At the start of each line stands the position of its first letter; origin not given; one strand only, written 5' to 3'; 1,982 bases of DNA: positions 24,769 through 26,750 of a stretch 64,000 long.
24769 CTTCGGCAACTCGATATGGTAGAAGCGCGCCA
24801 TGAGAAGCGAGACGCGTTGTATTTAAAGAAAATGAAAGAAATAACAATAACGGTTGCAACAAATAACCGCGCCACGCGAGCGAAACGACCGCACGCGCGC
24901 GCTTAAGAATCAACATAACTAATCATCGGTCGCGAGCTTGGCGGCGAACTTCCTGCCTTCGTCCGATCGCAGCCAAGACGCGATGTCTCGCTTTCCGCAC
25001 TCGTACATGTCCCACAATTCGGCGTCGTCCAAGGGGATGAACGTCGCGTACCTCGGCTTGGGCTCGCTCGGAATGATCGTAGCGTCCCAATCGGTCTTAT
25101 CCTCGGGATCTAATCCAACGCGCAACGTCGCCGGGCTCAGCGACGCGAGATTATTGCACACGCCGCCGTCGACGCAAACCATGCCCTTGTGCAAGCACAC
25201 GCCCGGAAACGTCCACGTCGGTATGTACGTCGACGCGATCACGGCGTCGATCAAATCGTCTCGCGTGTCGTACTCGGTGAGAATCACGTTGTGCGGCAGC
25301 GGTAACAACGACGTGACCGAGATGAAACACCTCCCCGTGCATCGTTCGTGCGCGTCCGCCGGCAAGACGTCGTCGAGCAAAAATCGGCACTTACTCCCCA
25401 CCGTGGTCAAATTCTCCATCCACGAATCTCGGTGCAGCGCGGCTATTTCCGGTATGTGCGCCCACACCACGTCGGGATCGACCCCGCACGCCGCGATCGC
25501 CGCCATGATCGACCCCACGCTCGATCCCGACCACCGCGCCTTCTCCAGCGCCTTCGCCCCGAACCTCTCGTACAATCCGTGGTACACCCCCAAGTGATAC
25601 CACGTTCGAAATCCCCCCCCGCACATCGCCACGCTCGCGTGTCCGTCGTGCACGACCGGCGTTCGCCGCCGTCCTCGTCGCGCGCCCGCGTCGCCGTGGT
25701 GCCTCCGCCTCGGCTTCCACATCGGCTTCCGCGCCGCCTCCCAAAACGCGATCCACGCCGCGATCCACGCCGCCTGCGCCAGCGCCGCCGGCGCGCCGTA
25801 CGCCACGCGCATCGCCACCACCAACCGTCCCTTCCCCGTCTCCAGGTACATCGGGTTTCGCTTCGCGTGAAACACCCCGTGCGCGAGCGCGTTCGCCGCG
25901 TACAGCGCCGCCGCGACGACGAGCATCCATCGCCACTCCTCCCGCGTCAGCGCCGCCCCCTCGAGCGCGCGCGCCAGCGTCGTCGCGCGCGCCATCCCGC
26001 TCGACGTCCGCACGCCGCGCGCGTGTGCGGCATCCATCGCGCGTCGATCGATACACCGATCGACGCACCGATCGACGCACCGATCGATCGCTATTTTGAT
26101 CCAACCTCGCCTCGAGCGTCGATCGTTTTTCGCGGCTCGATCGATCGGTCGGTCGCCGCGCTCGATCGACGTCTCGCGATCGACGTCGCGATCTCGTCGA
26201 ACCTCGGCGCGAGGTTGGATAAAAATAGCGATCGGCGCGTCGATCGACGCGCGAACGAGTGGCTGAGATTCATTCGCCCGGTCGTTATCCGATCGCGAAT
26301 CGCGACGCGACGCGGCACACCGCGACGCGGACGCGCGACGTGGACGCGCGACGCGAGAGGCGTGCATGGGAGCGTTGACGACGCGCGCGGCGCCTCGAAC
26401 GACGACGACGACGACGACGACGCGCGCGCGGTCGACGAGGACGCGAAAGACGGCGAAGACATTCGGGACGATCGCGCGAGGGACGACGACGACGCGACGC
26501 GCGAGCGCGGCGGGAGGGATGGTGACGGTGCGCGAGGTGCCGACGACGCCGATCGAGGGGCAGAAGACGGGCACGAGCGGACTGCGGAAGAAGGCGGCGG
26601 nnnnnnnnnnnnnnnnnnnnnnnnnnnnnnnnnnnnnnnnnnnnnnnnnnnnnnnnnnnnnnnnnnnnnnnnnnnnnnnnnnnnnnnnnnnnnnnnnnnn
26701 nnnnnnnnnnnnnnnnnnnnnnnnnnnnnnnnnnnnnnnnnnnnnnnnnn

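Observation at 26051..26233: Patatin/PGM bidirectional promoter: 12-bp tandem repeat plus a near-perfect 25-bp inverted repeat around a 98-bp spacer rich in CGATCG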

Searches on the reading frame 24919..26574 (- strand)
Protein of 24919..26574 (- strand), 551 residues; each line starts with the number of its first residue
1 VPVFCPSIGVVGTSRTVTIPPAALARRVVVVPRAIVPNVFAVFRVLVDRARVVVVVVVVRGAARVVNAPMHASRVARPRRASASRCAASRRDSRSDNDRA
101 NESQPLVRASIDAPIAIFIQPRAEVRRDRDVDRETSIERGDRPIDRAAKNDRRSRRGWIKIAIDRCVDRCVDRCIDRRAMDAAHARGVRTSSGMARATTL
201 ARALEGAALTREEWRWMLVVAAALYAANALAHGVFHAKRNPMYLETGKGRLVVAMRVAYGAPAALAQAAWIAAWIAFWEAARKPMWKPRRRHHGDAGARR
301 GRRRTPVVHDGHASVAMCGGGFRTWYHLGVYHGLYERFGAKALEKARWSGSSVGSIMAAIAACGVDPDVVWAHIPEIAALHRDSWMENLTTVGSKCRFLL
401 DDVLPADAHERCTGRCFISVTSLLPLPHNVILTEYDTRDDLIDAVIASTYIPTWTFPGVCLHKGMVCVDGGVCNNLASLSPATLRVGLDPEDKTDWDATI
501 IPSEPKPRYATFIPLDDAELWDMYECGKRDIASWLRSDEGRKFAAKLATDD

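Call 8: search_protein_families(library=pfam, proteins=[window:24919-26574:-])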
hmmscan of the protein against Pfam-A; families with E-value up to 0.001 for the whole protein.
window:24919-26574:- (551 aa): 1 family
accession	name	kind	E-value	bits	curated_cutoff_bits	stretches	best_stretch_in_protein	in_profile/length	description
PF01734.28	Patatin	-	4.7e-14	53.5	27.7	1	316-476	2-185/191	Patatin-like phospholipase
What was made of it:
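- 24919..26037 (-): Patatin-like phospholipase coding sequence (372 aa). Pfam PF01734, E 4.7e-14 (call 8).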

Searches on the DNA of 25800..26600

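Call 42: search_rna_families(source=window, start=25800, end=26600, threshold=evalue, max_evalue=1)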
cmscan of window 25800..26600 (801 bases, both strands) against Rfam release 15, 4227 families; matches with E-value up to 1: 3.
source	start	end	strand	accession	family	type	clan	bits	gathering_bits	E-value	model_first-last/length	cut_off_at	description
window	26099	26220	+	RF03816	MIR6297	Gene; miRNA;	-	24.8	114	0.045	1-107/107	no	MIR6297 microRNA precursor family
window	26025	26095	-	RF03771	mir-341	Gene; miRNA;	-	21.5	90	0.076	1-96/96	no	mir-341 microRNA precursor family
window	26034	26114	-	RF01528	CC3513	Gene; sRNA;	-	17.8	40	0.99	68-153/176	no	caulobacter sRNA CC3513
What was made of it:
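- On Structured RNA or selected hairpin: The best Rfam hit scores 24.8 bits against a gathering score of 114 (call 42).
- No Rfam family reaches its threshold; the best hit scores 24.8 bits against a gathering score of 114 (call 42).
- Tried and rejected: Known RNA: an Rfam E-value scan found nothing near threshold (call 42).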
